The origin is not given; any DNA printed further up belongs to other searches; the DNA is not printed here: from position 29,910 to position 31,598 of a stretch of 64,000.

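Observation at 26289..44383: LacI-controlled, 15-gene catabolic island coupling an ATP-yielding ureide module to a C5-dicarboxylate module (candidate undescribed pathway)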

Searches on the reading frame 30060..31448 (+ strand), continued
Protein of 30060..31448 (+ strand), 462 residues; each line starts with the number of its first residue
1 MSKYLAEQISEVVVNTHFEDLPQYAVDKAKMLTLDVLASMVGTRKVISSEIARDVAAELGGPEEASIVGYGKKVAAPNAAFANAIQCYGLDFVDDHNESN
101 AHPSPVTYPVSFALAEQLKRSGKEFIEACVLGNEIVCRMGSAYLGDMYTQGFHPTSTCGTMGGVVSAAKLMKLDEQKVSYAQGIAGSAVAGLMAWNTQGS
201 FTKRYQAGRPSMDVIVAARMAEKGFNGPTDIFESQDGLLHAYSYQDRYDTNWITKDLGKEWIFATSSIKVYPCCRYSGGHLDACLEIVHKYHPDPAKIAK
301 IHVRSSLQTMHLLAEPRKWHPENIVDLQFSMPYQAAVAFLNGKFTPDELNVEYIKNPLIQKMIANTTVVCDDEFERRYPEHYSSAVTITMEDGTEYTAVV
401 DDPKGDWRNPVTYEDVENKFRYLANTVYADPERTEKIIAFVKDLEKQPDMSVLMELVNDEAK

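Call 69: search_solved_structures(query=window:30060-31448:+, max_evalue=1e-24, show_alignments=5)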
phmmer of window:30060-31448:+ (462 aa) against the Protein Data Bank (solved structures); distinct sequences matched with E-value up to 1e-24: 7.
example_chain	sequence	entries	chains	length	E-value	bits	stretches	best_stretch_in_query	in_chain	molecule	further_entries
2hp0_A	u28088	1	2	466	1.6e-30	109.6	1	7-420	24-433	IDS-epimerase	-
2hp3_A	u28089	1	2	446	1.8e-30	109.4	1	8-420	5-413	IDS-epimerase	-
7bra_A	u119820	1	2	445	7.3e-27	97.5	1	23-438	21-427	Bacillus subtilis IRG1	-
7e9d_A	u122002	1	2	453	1.6e-25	93.1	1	22-438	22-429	IRG1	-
12vt_A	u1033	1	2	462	2.6e-25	92.4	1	21-457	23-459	Cis-aconitate decarboxylase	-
12vw_A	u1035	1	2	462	4.5e-25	91.6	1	21-457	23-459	Cis-aconitate decarboxylase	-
12ux_A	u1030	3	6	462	6e-25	91.2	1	21-457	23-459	Cis-aconitate decarboxylase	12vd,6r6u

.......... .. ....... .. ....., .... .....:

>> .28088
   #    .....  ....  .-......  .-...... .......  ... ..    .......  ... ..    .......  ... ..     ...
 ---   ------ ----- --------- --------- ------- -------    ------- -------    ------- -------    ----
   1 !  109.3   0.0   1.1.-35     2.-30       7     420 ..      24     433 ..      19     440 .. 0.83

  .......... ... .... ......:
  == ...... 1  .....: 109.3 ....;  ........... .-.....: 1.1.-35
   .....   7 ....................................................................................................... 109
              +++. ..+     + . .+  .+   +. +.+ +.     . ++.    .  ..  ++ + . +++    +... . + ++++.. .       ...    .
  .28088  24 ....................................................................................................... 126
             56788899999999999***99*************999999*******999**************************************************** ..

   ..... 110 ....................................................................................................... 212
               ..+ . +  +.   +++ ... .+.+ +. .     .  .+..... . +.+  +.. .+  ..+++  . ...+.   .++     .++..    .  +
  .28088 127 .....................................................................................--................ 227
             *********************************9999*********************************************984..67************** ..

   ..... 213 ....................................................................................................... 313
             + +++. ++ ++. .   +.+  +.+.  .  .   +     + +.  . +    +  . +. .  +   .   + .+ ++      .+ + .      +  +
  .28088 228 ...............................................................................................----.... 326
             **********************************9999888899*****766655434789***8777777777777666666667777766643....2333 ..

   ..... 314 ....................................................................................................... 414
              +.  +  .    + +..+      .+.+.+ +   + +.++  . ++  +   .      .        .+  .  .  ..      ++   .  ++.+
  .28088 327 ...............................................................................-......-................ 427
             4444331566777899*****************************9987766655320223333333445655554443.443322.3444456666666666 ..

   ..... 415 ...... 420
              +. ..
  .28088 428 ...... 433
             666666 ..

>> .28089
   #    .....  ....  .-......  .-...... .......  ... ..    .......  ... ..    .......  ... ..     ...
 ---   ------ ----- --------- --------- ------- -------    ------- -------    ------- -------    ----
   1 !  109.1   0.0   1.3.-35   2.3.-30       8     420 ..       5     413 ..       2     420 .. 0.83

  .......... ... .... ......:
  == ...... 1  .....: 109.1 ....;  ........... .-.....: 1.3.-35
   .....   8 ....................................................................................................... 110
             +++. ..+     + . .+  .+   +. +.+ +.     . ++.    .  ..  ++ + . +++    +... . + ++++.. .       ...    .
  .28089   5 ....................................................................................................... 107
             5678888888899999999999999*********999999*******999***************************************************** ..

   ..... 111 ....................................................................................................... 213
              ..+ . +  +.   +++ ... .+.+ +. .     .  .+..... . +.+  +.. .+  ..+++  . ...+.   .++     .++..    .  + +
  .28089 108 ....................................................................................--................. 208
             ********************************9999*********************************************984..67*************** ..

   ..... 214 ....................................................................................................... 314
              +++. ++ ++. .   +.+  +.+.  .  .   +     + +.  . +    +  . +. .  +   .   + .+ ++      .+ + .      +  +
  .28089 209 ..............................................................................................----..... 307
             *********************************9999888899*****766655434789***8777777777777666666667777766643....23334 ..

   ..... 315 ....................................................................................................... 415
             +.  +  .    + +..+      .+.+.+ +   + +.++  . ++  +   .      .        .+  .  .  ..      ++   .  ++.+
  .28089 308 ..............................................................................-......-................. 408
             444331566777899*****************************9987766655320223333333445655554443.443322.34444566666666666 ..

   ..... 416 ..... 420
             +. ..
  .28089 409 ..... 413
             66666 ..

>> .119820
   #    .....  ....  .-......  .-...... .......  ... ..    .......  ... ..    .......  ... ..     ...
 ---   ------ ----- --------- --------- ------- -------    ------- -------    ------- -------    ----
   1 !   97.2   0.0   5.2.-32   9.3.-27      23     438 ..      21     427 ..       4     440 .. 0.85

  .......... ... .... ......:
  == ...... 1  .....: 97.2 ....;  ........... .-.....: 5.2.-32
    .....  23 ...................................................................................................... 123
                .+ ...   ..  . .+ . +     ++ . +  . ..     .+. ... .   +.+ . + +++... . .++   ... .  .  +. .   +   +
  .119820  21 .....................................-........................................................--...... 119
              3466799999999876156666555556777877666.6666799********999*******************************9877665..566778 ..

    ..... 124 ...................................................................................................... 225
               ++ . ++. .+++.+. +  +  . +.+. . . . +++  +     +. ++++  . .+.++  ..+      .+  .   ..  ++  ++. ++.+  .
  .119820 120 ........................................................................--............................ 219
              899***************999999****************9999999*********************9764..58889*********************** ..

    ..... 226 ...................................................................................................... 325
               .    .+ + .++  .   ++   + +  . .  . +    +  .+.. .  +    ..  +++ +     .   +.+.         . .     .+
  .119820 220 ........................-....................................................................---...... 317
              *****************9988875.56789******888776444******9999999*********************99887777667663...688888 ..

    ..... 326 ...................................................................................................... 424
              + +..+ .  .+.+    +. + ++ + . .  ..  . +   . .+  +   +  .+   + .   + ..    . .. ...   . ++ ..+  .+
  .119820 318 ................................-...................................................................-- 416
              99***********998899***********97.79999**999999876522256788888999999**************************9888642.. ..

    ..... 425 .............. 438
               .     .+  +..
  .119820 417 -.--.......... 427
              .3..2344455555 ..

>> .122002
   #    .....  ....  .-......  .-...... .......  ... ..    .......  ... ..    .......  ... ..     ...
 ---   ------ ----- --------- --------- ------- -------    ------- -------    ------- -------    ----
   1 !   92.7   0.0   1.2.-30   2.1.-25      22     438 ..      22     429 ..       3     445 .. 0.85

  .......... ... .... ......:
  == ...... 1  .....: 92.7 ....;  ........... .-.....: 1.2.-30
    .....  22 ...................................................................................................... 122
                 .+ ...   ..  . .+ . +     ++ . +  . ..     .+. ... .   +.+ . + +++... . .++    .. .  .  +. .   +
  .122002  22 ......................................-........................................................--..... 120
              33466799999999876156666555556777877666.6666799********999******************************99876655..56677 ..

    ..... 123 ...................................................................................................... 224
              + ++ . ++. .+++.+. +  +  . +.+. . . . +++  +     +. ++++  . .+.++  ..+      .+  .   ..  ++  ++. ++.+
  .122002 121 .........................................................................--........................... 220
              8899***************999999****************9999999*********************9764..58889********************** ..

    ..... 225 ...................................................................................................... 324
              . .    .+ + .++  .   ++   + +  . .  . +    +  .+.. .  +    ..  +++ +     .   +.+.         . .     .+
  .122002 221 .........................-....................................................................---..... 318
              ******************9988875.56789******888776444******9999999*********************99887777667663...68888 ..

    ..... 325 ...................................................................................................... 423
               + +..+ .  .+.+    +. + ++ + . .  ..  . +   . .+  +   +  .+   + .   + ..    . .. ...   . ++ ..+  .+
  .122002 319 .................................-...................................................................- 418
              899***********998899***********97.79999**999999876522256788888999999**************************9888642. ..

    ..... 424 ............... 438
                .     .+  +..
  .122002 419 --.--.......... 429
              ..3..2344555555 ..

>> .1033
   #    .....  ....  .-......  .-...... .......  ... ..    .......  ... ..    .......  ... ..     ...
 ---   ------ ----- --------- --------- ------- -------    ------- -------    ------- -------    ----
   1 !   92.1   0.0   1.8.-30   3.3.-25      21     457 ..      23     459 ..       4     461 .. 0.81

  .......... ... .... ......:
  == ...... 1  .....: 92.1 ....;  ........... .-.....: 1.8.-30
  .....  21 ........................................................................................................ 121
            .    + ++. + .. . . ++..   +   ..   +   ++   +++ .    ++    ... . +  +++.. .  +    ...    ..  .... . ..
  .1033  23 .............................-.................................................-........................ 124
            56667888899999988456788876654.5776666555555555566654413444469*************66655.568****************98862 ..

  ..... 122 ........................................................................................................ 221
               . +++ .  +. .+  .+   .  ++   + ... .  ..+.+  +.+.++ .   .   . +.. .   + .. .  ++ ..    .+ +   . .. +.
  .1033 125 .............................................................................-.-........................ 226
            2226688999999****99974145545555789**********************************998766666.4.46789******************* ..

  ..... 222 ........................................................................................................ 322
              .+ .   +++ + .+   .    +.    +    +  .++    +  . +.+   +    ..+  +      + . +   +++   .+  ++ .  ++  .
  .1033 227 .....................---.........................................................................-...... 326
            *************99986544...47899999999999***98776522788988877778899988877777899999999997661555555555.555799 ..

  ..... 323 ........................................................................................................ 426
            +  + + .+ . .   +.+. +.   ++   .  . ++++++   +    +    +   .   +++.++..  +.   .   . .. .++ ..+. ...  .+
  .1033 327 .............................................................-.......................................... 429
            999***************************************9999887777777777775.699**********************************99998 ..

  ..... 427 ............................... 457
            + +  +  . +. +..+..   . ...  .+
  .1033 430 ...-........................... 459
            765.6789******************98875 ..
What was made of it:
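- On cis-Aconitate decarboxylase (CAD/IRG1): The score is 92 bits (call 69).
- Three of the eight CAD active-site residues differ, and the similarity to any characterised member is only about 25% (call 69). The PrpD-like protein keeps five of the eight CAD active-site residues (call 69).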
